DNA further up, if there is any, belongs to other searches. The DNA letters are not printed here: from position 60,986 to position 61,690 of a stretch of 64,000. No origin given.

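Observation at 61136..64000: Giant coiled-coil protein with tandem GYF-like N-terminal domains and internal 168-bp and 84-bp tandem repeats, invisible to the ORF track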

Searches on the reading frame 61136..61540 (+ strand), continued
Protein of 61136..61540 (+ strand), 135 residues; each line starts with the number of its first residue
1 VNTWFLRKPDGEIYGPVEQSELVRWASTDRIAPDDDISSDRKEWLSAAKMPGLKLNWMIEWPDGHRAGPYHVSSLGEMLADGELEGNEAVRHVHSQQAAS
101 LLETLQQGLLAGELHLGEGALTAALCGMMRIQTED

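Call 72: find_homologous_proteins(query=L004:12767-13951:+, max_evalue=1e-30)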
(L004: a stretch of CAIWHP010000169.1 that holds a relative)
Query L004:12767-13951:+ (395 aa): 848 proteins with E <= 1e-30 among 8000 candidates; the best 120 are listed.
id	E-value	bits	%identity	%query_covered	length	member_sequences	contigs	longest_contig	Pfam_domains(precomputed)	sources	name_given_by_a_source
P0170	2.5e-245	832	93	100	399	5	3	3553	PF07714.24,PF00069.32,PF03109.23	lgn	-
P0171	2.1e-244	829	91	100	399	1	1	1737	PF07714.24,PF00069.32,PF03109.23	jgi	-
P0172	1.2e-235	800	89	99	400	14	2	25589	PF07714.24,PF00069.32,PF03109.23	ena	-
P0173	9.8e-227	770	86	100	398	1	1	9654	PF07714.24,PF00069.32,PF03109.23,PF01636.30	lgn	-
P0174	4.4e-226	768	87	100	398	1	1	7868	PF07714.24,PF00069.32,PF03109.23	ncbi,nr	ncbi:MAG: serine/threonine-protein kinase [Kiritimatiellaeota bacterium]|nr:serine/threonine-protein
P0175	2.4e-223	759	84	100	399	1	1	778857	PF07714.24,PF00069.32,PF03109.23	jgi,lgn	jgi:serine/threonine protein kinase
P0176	8.0e-223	758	85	98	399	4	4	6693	PF07714.24,PF00069.32,PF03109.23,PF01636.30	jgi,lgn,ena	jgi:serine/threonine protein kinase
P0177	5.3e-222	755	85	100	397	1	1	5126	PF07714.24,PF00069.32,PF03109.23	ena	-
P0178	4.1e-221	752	83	100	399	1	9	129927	PF07714.24,PF00069.32,PF03109.23,PF01636.30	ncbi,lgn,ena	-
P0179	6.2e-221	751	85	100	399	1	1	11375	PF07714.24,PF00069.32,PF03109.23,PF01636.30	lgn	-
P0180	2.3e-212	723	82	100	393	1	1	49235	PF07714.24,PF00069.32,PF03109.23,PF07387.18,PF01636.30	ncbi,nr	ncbi:MAG: serine/threonine protein kinase [Verrucomicrobia bacterium]|nr:MAG: serine/threonine prote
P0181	3.4e-212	723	83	97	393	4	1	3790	PF07714.24,PF00069.32,PF03109.23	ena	-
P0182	8.9e-212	721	81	100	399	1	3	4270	PF07714.24,PF00069.32,PF03109.23,PF07387.18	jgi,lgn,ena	-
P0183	3.8e-209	712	81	97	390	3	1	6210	PF07714.24,PF00069.32,PF03109.23,PF07387.18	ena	-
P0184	1.0e-208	711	81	100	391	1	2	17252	PF07714.24,PF00069.32,PF07387.18,PF01636.30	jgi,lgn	jgi:serine/threonine protein kinase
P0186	4.8e-191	653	77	93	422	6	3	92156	PF07714.24,PF00069.32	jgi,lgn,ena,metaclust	metaclust:\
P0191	5.1e-171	587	69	97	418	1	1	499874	PF07714.24,PF00069.32,PF03109.23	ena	-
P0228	2.4e-163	562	67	94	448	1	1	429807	PF07714.24,PF00069.32,PF03109.23,PF07387.18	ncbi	-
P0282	6.6e-154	531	64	94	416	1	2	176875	PF07714.24,PF00069.32,PF03109.23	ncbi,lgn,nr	ncbi:MAG: serine/threonine protein kinase [Kiritimatiellae bacterium]|nr:serine/threonine protein ki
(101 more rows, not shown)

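Call 73: find_encoding_contigs(protein=P0191, flank=6000, max_places=1)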
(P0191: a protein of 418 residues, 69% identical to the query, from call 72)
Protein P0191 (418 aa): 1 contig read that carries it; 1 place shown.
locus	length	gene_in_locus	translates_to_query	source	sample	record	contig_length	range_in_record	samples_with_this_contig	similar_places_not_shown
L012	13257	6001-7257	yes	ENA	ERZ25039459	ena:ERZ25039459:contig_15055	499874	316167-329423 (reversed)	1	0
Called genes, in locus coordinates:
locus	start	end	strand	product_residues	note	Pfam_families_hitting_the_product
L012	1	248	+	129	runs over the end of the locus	PF04892:VanZ-LLP1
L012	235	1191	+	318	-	PF22745:Nlig-Ia, PF01653:DNA_ligase_aden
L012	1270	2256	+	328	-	PF03120:OB_DNA_ligase, PF12826:HHH_2, PF14520:HHH_5 (weak), PF00533:BRCT, PF12738:PTCB-BRCT (weak)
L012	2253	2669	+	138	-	-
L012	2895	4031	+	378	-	PF13650:Asp_protease_2, PF13975:gag-asp_proteas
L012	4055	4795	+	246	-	-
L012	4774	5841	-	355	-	PF04055:Radical_SAM, PF12544:LAM_C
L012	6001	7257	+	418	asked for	PF00069:Pkinase, PF07714:PK_Tyr_Ser-Thr, PF03109:ABC1 (faint)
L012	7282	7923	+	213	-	PF02525:Flavodoxin_2, PF03358:FMN_red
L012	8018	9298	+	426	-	PF00270:DEAD, PF04851:ResIII (weak), PF00271:Helicase_C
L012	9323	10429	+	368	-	PF00478:IMPDH (faint), PF03060:NMO, PF01180:DHO_dh (weak)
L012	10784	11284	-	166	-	-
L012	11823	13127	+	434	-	PF03447:NAD_binding_3, PF00742:Homoserine_dh, PF01842:ACT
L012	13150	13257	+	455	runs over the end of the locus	PF00696:AA_kinase, PF01842:ACT (faint), PF13840:ACT_7, PF22468:ACT_9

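Call 74: find_encoding_contigs(protein=P0228, flank=6000, max_places=1)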
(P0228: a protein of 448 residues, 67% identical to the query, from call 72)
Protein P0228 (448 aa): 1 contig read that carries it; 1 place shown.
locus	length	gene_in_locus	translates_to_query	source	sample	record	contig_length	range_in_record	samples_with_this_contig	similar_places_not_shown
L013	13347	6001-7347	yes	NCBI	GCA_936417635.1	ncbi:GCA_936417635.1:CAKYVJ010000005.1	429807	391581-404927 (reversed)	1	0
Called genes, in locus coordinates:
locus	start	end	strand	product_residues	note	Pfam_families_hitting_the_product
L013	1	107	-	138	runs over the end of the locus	PF01243:PNPOx_N, PF12766:Pyridox_oxase_2 (weak), PF12900:Pyridox_ox_2, PF16242:Pyrid_ox_like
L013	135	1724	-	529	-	PF20154:LNT_N, PF00795:CN_hydrolase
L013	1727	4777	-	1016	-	PF07517:SecA_DEAD, PF01043:SecA_PP_bind, PF21090:P-loop_SecA, PF07516:SecA_SW, PF02810:SEC-C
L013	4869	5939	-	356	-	PF04055:Radical_SAM, PF12544:LAM_C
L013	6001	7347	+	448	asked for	PF00069:Pkinase, PF07714:PK_Tyr_Ser-Thr, PF03109:ABC1 (faint), PF07387:Seadorna_VP7 (weak)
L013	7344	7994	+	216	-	PF02525:Flavodoxin_2, PF03358:FMN_red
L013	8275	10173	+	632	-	-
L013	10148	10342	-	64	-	-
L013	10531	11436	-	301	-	PF14338:Mrr_N, PF04471:Mrr_cat, PF22722:NA-iREase1, PF13156:Mrr_cat_2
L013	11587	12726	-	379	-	PF14072:DndB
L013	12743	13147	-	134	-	-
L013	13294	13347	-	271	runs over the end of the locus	PF02086:MethyltransfD12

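Call 75: find_encoding_contigs(protein=P0282, flank=6000, max_places=1)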
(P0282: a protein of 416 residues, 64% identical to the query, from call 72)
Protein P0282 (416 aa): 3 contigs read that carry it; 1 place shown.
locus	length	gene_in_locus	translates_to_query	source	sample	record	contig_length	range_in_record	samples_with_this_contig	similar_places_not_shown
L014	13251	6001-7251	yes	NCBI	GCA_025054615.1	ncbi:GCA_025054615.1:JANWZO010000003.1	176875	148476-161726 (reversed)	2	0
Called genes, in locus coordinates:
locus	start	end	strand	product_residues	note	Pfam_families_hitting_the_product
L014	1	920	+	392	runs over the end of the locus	PF00202:Aminotran_3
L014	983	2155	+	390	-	PF00696:AA_kinase, PF01472:PUA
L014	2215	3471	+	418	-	PF00171:Aldedh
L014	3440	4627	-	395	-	PF04055:Radical_SAM, PF12544:LAM_C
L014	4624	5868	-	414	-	PF01266:DAO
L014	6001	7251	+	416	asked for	PF00069:Pkinase, PF07714:PK_Tyr_Ser-Thr, PF03109:ABC1 (weak)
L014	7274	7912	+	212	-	PF02525:Flavodoxin_2, PF03358:FMN_red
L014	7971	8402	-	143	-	-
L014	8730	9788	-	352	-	PF01073:3Beta_HSD, PF01370:Epimerase, PF02719:Polysacc_synt_2, PF04321:RmlD_sub_bind, PF07993:NAD_binding_4, PF16363:GDP_Man_Dehyd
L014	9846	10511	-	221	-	PF00072:Response_reg, PF08281:Sigma70_r4_2 (weak), PF00196:GerE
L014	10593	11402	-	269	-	PF00565:SNase (weak)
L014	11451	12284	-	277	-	PF19783:DUF6268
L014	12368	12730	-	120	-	PF03091:CutA1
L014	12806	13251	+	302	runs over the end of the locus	PF00149:Metallophos, PF12850:Metallophos_2 (faint)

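Call 78: find_encoding_contigs(protein=P0186, flank=6000, max_places=2)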
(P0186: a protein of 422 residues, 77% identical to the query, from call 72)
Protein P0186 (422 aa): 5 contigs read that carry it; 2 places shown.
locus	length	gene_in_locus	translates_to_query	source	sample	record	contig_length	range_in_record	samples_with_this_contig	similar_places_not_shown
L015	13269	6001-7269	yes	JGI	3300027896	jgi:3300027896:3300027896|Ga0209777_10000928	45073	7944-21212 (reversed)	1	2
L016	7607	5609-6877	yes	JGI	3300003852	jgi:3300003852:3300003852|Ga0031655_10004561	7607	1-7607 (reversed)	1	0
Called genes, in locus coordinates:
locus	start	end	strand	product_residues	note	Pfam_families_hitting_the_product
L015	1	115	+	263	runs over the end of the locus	PF01791:DeoC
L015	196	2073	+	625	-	PF00924:MS_channel_2nd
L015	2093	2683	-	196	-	PF01464:SLT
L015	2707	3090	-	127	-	PF01894:YjbQ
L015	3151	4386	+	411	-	PF01595:CNNM, PF00571:CBS, PF03471:CorC_HlyC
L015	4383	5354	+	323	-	PF01595:CNNM, PF00571:CBS (weak)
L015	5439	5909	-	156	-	PF00383:dCMP_cyt_deam_1, PF14437:MafB19-deam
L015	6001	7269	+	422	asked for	PF00069:Pkinase, PF07714:PK_Tyr_Ser-Thr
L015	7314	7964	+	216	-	PF02525:Flavodoxin_2, PF03358:FMN_red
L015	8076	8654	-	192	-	-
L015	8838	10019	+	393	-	-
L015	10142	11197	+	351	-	PF04545:Sigma70_r4 (weak)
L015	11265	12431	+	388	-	PF00334:NDK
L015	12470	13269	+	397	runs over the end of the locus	PF00155:Aminotran_1_2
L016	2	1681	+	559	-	?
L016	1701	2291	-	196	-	-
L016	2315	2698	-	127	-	PF01894:YjbQ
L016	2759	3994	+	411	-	PF01595:CNNM, PF00571:CBS, PF03471:CorC_HlyC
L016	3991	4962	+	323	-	PF01595:CNNM, PF00571:CBS (weak)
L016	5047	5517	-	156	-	PF00383:dCMP_cyt_deam_1, PF14437:MafB19-deam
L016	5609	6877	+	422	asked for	PF00069:Pkinase, PF07714:PK_Tyr_Ser-Thr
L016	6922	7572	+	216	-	PF02525:Flavodoxin_2, PF03358:FMN_red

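Call 85: search_solved_structures(query=A3, max_evalue=10)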
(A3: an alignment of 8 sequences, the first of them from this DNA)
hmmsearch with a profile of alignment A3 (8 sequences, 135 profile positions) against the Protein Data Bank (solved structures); distinct sequences matched with E-value up to 10: 4.
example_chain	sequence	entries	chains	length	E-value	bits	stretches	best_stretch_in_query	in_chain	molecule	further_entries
7rup_A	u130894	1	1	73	0.15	15.3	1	1-28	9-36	GRB10-interacting GYF protein 2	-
7ruq_A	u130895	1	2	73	0.38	13.9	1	3-28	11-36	GRB10-interacting GYF protein 1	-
5jvn_A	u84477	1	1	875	0.59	13.3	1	56-104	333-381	Pyruvate, phosphate dikinase, chloroplastic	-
5jvj_A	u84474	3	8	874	0.63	13.2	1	56-104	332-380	Pyruvate, phosphate dikinase, chloroplastic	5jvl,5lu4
